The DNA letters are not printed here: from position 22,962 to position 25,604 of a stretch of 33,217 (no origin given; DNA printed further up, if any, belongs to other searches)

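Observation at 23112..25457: Acyl-CoA synthetase covalently fused to SCP2 and DUF35 domains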

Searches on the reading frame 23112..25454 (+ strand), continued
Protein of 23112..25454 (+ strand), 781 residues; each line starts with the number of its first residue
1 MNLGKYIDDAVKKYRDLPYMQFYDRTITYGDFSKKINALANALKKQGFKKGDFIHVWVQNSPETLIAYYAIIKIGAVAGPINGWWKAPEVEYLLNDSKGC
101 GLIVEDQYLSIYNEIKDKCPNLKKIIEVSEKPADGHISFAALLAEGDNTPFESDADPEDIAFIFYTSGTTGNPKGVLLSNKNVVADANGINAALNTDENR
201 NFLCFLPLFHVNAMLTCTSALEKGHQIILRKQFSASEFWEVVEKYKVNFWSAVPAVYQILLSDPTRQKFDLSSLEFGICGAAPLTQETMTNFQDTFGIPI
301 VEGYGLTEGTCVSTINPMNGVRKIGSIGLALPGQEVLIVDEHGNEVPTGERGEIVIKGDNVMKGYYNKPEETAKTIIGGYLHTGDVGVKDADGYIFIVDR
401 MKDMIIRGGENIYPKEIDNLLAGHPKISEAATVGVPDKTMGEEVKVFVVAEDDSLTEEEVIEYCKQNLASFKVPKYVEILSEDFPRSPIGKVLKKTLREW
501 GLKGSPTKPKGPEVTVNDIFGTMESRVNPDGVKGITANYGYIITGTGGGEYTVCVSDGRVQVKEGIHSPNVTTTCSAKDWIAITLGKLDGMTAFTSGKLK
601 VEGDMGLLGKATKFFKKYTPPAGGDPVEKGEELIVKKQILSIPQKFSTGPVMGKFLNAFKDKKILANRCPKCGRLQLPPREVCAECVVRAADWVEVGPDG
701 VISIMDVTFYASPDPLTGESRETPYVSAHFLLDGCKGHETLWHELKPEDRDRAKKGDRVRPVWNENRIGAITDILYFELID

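Call 10: find_encoding_contigs(protein=P0001, flank=10000, max_places=2)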
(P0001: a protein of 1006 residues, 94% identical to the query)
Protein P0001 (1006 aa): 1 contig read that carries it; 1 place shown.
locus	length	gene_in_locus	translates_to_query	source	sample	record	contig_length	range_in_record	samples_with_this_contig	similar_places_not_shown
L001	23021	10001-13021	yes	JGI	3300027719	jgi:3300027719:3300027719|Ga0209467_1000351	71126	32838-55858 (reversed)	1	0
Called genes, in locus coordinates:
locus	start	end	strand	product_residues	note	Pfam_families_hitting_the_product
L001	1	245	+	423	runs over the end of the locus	PF00919:UPF0004, PF04055:Radical_SAM, PF18693:TRAM_2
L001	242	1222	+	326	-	PF00348:polyprenyl_synt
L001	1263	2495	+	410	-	-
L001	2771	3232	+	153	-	PF00583:Acetyltransf_1, PF13508:Acetyltransf_7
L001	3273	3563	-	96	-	PF02922:CBM_48, PF16561:AMPK1_CBM, PF22058:X25_BaPul_like (weak)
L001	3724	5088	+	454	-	PF02771:Acyl-CoA_dh_N, PF02770:Acyl-CoA_dh_M, PF00441:Acyl-CoA_dh_1, PF08028:Acyl-CoA_dh_2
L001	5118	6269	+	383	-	PF02770:Acyl-CoA_dh_M, PF00441:Acyl-CoA_dh_1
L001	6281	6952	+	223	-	PF00440:TetR_N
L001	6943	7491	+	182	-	PF02811:PHP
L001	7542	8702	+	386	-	PF00108:Thiolase_N (faint), PF22691:Thiolase_C_1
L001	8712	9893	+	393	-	PF22691:Thiolase_C_1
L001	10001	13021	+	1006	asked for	PF00501:AMP-binding, PF13193:AMP-binding_C, PF02036:SCP2, PF14864:Alkyl_sulf_C (faint), PF02036:SCP2, PF12172:zf-ChsH2 (weak)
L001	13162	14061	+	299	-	PF12172:zf-ChsH2, PF01796:OB_ChsH2_C, PF01575:MaoC_dehydratas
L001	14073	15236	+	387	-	PF02771:Acyl-CoA_dh_N, PF02770:Acyl-CoA_dh_M, PF00441:Acyl-CoA_dh_1, PF08028:Acyl-CoA_dh_2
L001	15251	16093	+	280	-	PF03358:FMN_red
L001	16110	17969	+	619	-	PF00501:AMP-binding, PF23562:AMP-binding_C_3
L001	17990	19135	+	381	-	PF22691:Thiolase_C_1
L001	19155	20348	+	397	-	PF00108:Thiolase_N (weak), PF22691:Thiolase_C_1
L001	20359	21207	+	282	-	PF02036:SCP2, PF12172:zf-ChsH2 (weak)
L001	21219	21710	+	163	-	PF12172:zf-ChsH2 (weak), PF01796:OB_ChsH2_C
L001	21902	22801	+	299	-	PF00378:ECH_1, PF16113:ECH_2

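Call 13: search_protein_families(library=ncbifam, proteins=[window:23112-25454:+], max_evalue=0.001)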
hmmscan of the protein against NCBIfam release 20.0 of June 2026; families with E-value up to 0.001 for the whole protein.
window:23112-25454:+ (781 aa): 108 families (the best 25 are shown)
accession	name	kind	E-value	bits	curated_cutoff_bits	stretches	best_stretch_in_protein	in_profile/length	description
NF004837.0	PRK06187.1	subfamily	1.1e-147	492.5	476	1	2-499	9-520/531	long-chain-fatty-acid--CoA ligase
NF005714.0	PRK07529.1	subfamily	9.5e-111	371.1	632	1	25-500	62-575/640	acyl-CoA synthetase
NF006181.0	PRK08314.1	subfamily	6.8e-110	367.9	705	2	125-499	172-552/563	long-chain-fatty-acid--CoA ligase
NF004114.0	PRK05605.1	equivalog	3e-109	365.9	766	2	129-499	188-567/575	long-chain-fatty-acid--CoA ligase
NF005463.0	PRK07059.1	subfamily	5e-108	361.9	869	2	122-499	169-554/557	long-chain-fatty-acid--CoA ligase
NF005702.0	PRK07514.1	subfamily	5.2e-104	348.4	558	1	11-499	13-498/506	malonyl-CoA synthase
NF005801.1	PRK07656.1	equivalog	1.1e-102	344.3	657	1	6-498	6-500/500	FadD3 family acyl-CoA ligase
NF009233.0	PRK12583.1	subfamily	1.3e-102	344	832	1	23-501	42-550/558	fatty acid CoA ligase family protein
NF006182.0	PRK08316.1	subfamily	2.4e-102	343.1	663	1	4-499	14-515/523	fatty acyl-CoA synthetase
NF052269.1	Staph_lig_FadD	equivalog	1.4e-99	333.7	650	1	24-499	25-491/499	long-chain-fatty-acid--CoA ligase FadD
NF005220.0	PRK06710.1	equivalog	3.2e-99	332.6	1116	2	125-499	175-551/563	long-chain-fatty-acid--CoA ligase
NF006523.0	PRK08974.1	equivalog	2.8e-98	329.4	884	2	136-499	183-551/561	long-chain-fatty-acid--CoA ligase FadD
NF004808.0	PRK06155.1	equivalog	5.2e-98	328.6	722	1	8-502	28-523/542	ATP-dependent acyl-CoA ligase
NF005676.0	PRK07470.1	equivalog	1e-96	324.7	774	1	1-499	20-527/544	acyl-CoA synthetase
NF052580.1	Str24CoAsynCasG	equivalog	7.8e-96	321.5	750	1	10-497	49-546/548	steroid-24-oyl-CoA synthetase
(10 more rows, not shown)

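Call 62: search_protein_families(library=pfam, proteins=[L001:15251-16090:+, L001:21902-22798:+], max_evalue=0.001)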
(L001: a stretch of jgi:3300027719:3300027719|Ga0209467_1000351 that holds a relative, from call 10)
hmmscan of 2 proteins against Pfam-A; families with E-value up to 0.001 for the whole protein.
L001:15251-16090:+ (280 aa): 1 family
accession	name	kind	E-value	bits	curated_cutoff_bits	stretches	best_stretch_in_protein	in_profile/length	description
PF03358.20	FMN_red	-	8.3e-16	58.4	24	1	4-122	3-116/152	NADPH-dependent FMN reductase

L001:21902-22798:+ (299 aa): 2 families
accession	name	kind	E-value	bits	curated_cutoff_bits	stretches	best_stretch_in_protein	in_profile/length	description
PF00378.25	ECH_1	-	7.3e-59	199.6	27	1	39-298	2-250/251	Enoyl-CoA hydratase/isomerase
PF16113.10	ECH_2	-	2.6e-26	93.4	27.2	1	44-228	2-178/335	Enoyl-CoA hydratase/isomerase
